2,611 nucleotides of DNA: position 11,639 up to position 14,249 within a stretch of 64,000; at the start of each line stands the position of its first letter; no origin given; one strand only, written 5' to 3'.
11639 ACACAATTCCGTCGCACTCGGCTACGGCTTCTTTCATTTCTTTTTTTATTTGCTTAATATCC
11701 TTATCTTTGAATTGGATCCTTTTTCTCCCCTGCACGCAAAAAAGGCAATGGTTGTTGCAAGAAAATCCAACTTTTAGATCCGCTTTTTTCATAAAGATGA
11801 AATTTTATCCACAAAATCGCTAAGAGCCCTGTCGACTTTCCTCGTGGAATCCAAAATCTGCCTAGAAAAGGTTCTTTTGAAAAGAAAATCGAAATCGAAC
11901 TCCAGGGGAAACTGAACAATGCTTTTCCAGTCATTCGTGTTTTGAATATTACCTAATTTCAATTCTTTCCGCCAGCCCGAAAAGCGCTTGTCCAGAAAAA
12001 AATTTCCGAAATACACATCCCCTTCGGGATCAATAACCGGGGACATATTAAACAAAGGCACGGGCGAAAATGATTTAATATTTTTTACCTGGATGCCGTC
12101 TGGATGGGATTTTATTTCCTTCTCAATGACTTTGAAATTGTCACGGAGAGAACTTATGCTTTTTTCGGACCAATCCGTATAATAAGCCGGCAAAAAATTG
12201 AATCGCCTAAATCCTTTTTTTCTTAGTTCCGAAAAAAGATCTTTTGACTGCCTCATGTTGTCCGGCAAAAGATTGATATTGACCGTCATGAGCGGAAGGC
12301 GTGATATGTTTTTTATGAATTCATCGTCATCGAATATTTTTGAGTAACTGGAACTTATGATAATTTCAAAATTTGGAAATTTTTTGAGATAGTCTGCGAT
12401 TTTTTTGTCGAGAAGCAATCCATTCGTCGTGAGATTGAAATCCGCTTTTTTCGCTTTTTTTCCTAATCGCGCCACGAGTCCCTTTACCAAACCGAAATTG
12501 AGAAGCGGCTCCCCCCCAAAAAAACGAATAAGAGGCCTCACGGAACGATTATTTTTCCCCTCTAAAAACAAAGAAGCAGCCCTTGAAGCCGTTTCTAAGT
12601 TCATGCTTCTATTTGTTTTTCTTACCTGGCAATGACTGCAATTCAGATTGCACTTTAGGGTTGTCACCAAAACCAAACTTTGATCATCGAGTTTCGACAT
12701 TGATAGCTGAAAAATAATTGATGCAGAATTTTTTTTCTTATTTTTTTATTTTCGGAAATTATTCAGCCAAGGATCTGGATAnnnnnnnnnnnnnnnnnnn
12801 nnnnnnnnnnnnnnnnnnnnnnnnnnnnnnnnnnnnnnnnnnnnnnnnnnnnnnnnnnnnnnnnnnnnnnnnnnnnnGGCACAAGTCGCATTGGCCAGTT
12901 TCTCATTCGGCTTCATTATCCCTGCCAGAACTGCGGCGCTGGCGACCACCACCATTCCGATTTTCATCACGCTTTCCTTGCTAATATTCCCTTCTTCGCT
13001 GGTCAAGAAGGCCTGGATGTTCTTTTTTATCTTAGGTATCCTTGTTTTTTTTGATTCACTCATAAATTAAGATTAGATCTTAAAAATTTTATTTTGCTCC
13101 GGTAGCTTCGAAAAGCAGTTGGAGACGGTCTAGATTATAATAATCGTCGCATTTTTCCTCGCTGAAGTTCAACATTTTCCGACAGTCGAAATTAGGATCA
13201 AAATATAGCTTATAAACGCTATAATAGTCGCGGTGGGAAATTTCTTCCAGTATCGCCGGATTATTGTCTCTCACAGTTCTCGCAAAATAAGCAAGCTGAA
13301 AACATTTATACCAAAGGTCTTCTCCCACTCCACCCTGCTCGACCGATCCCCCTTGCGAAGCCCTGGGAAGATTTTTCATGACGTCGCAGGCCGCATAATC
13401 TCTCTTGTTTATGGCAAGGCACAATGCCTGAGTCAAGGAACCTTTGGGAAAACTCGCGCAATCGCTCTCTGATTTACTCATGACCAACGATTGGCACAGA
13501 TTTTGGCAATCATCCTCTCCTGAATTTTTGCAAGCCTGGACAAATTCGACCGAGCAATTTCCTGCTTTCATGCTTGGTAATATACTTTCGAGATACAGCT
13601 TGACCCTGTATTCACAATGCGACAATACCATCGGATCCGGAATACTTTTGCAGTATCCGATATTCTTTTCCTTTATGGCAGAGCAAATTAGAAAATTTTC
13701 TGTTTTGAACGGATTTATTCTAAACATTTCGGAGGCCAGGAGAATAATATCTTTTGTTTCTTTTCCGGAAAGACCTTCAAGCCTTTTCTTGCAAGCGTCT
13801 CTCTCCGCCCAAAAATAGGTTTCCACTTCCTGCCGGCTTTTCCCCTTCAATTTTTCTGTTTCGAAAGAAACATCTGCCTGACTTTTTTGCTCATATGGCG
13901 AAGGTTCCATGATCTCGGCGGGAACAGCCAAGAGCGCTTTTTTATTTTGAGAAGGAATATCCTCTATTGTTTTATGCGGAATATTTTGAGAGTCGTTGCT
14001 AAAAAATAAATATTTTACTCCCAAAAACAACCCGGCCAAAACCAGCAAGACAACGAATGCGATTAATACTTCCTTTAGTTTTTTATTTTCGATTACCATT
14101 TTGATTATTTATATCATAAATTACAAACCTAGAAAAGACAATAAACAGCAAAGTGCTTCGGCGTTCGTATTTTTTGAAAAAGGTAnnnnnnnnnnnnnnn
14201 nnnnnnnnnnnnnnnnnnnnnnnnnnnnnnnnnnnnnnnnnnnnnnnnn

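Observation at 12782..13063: Precursor peptide: signal-peptide-like N-terminus plus eight-unit H-G-S repeat encoded by a 9-bp DNA tandem repeat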

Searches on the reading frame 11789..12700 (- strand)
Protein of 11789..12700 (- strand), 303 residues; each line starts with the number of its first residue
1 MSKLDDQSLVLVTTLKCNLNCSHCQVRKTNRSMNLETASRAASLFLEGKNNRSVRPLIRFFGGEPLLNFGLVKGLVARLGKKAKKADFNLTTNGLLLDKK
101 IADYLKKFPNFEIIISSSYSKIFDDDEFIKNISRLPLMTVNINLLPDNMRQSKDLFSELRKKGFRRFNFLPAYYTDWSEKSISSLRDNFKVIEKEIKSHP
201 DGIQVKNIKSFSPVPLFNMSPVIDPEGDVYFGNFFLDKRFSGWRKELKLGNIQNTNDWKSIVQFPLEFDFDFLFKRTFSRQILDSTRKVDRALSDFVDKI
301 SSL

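Call 4: search_protein_families(library=ncbifam, proteins=[window:11789-12700:-], max_evalue=0.01)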
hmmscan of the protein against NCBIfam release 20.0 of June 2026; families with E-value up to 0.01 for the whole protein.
window:11789-12700:- (303 aa): 59 families (the best 25 are shown)
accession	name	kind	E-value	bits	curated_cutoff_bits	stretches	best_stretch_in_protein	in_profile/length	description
NF047865.1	rSAM_PapB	equivalog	8.4e-26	91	340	2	8-116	4-118/330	PapB family radical SAM/SPASM ranthipeptide maturase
TIGR04068.1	rSAM_ocin_clost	equivalog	3.8e-18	65.6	500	1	7-119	84-203/462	Cys-rich peptide radical SAM maturase CcpM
TIGR03906.1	quino_hemo_SAM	equivalog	7.8e-17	61.1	453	1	7-117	94-211/467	quinohemoprotein amine dehydrogenase maturation protein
TIGR04064.1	rSAM_nif11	equivalog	1.8e-16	59.9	518.7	1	8-121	79-198/459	nif11-like peptide radical SAM maturase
TIGR03974.1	rSAM_six_Cys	equivalog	1.2e-14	54.1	425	1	9-107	99-205/451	thioether cross-link-forming SCIFF peptide maturase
TIGR03978.1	rSAM_paired_1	equivalog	1.4e-14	53.7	370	1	9-108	84-190/466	His-Xaa-Ser system radical SAM maturase HxsB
TIGR04280.1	geopep_mat_rSAM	hypoth_equivalog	2.4e-14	53.1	400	1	8-104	85-187/428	geopeptide radical SAM maturase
NF038170.1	lachnocin_rSAM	equivalog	4.2e-12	45.7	550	1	7-116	76-192/440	lachnocin radical SAM maturase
TIGR04148.1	GG_samocin_CFB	equivalog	4.8e-11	42.5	300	1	8-116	18-140/411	radical SAM peptide maturase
NF035951.1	rSAM_RumMC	equivalog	5.8e-11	41.7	720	1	5-125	110-237/510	RumMC family radical SAM sactipeptide maturase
TIGR02666.1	moaA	equivalog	9.8e-11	41.2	284.05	1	13-104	16-110/336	GTP 3',8-cyclase MoaA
TIGR04054.1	rSAM_NirJ1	equivalog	3.6e-10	39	650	1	10-108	39-133/387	putative heme d1 biosynthesis radical SAM protein NirJ1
NF040492.1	not_ScfB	exception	1.6e-09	37.2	855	1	10-119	98-214/450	ScfB-related radical SAM/SPASM orphan maturase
NF050038.1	rSAM_RiPP_GggB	equivalog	1.7e-09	37.2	650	1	9-115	44-153/398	streptosactin maturase GggB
NF052473.1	rSAM_FlmE_OhkG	exception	5.7e-09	35.2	500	1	8-108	99-209/481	FlmE/OhkG family radical SAM/SPASM peptide maturase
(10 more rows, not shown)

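Call 5: search_protein_families(library=pfam, proteins=[window:11789-12700:-], max_evalue=0.01)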
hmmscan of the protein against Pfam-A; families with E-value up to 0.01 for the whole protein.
window:11789-12700:- (303 aa): 2 families
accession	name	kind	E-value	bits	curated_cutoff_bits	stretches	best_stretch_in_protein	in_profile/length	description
PF04055.27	Radical_SAM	-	1.3e-12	48.6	29.5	1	12-110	2-102/166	Radical SAM superfamily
PF13353.11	Fer4_12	-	6e-06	27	22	1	16-118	14-116/137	4Fe-4S single cluster domain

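Call 35: search_protein_families(library=padloc, proteins=[window:11789-12700:-], max_evalue=0.001)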
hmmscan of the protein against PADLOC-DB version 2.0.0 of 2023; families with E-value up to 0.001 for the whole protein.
window:11789-12700:- (303 aa): 2 families
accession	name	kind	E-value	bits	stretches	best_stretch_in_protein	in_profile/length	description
PDLC02903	pVip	-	3.8e-09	34.4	1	14-106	7-90/257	Viperins not associated with kinases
PDLC02904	pVip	-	2.7e-06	25.1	1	14-122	10-114/262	Viperins associated with kinases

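Call 59: list_cluster_members(proteins=[window:12785-12967:-, window:12785-12970:-, window:12785-12955:-, window:12785-13006:-, window:11789-12700:-, window:15712-15915:-, window:16465-17520:-])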
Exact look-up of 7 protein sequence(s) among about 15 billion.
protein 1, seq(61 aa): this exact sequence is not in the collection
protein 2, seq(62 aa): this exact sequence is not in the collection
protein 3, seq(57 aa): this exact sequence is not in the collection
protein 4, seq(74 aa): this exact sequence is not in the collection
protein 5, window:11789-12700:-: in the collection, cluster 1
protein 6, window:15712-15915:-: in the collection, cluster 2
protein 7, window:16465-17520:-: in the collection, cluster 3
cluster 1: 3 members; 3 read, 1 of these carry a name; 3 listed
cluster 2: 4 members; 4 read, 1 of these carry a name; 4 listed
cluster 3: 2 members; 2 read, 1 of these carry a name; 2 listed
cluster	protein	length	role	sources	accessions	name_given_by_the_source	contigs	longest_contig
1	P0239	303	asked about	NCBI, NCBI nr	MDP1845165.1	MAG: radical SAM protein [Candidatus Moranbacteria bacterium] | radical SAM protein [Candidatus Moranbacteria bacterium]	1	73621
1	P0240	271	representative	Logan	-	-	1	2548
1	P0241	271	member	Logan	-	-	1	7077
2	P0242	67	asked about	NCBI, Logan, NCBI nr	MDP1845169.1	MAG: HxsD-like protein [Candidatus Moranbacteria bacterium] | HxsD-like protein [Candidatus Moranbacteria bacterium]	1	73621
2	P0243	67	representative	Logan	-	-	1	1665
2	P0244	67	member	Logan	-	-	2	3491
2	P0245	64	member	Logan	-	-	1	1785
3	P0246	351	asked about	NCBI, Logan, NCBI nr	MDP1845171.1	MAG: hypothetical protein Q8L09_00300 [Candidatus Moranbacteria bacterium] | hypothetical protein [Candidatus Moranbacteria bacterium]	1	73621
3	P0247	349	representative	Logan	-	-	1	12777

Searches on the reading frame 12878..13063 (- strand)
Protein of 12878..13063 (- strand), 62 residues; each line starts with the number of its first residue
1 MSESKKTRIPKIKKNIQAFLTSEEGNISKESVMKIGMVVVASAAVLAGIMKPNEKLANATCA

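Call 42: search_protein_representatives(protein=window:12878-13063:-)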
Query: 62 residues. Proteins with E-value up to 0.001 (for the whole library): 87; up to 1e-10: 1; up to 1e-30: 0. The best 87 are listed.
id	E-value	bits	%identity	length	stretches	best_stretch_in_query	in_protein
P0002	1.4e-12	62.5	56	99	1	1-61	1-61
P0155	8.6e-08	47.6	51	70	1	6-54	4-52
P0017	1.9e-07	46.6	44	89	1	4-61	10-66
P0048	2.5e-07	46.2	45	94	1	1-58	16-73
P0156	1.2e-06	44.1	46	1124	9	10-35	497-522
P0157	1.9e-06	43.4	45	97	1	3-55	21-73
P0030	2.8e-06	42.9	51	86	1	5-61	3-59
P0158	4.5e-06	42.3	41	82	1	5-58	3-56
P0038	4.8e-06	42.2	42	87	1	7-58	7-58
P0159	8.1e-06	41.5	45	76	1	5-57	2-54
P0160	8.5e-06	41.4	49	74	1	5-61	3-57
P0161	1.1e-05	41.0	52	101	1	9-54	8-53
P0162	1.2e-05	41.0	64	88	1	5-43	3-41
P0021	1.6e-05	40.5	40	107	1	7-59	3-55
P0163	1.7e-05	40.5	52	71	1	8-47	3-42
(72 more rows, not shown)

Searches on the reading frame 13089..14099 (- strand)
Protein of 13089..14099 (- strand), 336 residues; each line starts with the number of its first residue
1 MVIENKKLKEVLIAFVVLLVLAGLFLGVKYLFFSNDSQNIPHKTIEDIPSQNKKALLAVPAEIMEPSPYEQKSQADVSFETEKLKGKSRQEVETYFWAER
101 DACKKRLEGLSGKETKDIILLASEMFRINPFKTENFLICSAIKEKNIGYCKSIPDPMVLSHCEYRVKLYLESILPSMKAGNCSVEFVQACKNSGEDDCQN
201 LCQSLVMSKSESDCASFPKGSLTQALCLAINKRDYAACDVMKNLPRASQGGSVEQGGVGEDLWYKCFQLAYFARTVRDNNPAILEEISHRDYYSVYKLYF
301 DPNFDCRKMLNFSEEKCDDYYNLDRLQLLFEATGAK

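Call 4: search_protein_families(library=ncbifam, proteins=[window:13089-14099:-], max_evalue=0.01)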
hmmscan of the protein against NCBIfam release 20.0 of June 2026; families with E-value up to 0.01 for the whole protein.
window:13089-14099:- (336 aa): 0 families

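Call 5: search_protein_families(library=pfam, proteins=[window:13089-14099:-], max_evalue=0.01)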
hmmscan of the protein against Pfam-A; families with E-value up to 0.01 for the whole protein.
window:13089-14099:- (336 aa): 0 families

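Call 35: search_protein_families(library=padloc, proteins=[window:13089-14099:-], max_evalue=0.001)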
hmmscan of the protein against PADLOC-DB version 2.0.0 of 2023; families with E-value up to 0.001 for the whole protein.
window:13089-14099:- (336 aa): 0 families

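Call 45: search_solved_structures(query=window:13089-14099:-, max_evalue=1)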
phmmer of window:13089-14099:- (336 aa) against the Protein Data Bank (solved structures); distinct sequences matched with E-value up to 1: 0.

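Call 56: find_homologous_proteins(query=window:13089-14099:-, max_evalue=0.001)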
Query window:13089-14099:- (336 aa): 2 proteins with E <= 0.001 among 2159 candidates.
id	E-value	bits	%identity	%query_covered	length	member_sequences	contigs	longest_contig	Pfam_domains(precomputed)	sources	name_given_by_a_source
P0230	7.3e-225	763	100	100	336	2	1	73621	-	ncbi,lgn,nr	ncbi:MAG: hypothetical protein Q8L09_00280 [Candidatus Moranbacteria bacterium]|nr:hypothetical prot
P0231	2.5e-191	653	85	100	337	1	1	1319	-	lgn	-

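Call 57: find_encoding_contigs(protein=P0230, flank=10000, max_places=2)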
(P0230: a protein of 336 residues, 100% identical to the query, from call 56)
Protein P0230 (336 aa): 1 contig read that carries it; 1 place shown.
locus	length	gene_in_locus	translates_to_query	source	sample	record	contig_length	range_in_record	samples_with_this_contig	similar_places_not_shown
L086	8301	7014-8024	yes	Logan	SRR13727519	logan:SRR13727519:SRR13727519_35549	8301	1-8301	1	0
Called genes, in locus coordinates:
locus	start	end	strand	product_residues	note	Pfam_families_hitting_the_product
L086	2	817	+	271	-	?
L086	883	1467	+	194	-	PF04542:Sigma70_r2, PF08281:Sigma70_r4_2, PF04545:Sigma70_r4 (weak)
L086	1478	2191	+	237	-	-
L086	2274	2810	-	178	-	-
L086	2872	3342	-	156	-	-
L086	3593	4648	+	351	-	-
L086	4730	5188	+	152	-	PF27806:HxsD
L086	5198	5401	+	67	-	PF27806:HxsD (weak)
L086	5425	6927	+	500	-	PF13353:Fer4_12 (weak), PF04055:Radical_SAM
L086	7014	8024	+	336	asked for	-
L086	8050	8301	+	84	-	?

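Call 87: predict_structure(alignment_id=A4)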
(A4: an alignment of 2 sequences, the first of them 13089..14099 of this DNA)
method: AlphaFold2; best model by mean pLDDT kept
length: 336 residues; sequences in the alignment: 2
mean_pLDDT: 47.0   pTM: 0.28
mean pLDDT of the five models: 47.0, 45.3, 43.2, 40.6, 39.3
residues with pLDDT >= 90: 0; 70-90: 20; 50-70: 114; < 50: 202
segments of 3 or more residues with pLDDT < 50: 1-3, 29-86, 88-90, 123-134, 154-161, 171-181, 183-195, 204-209, 245-262, 275-336
pLDDT, mean of each block of 10 residues (from residue 1): 62 80 64 36 28 27 26 33 47 55 66 56 43 53 60 50 52 36 45 48 50 62 60 64 44 35 50 44 31 33 41 41 37 30
secondary structure, 60 per line:
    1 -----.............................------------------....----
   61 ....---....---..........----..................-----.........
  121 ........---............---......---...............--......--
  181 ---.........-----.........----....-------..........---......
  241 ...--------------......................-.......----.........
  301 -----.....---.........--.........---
elements in order: H6-34 H53-56 H61-64 H68-71 H75-84 H89-106 H112-128 H132-143 H147-152 H156-170 H173-178 H184-192 H198-206 H211-214 H222-231 H235-243 H258-279 H281-287 H292-300 H306-310 H314-322 H325-333
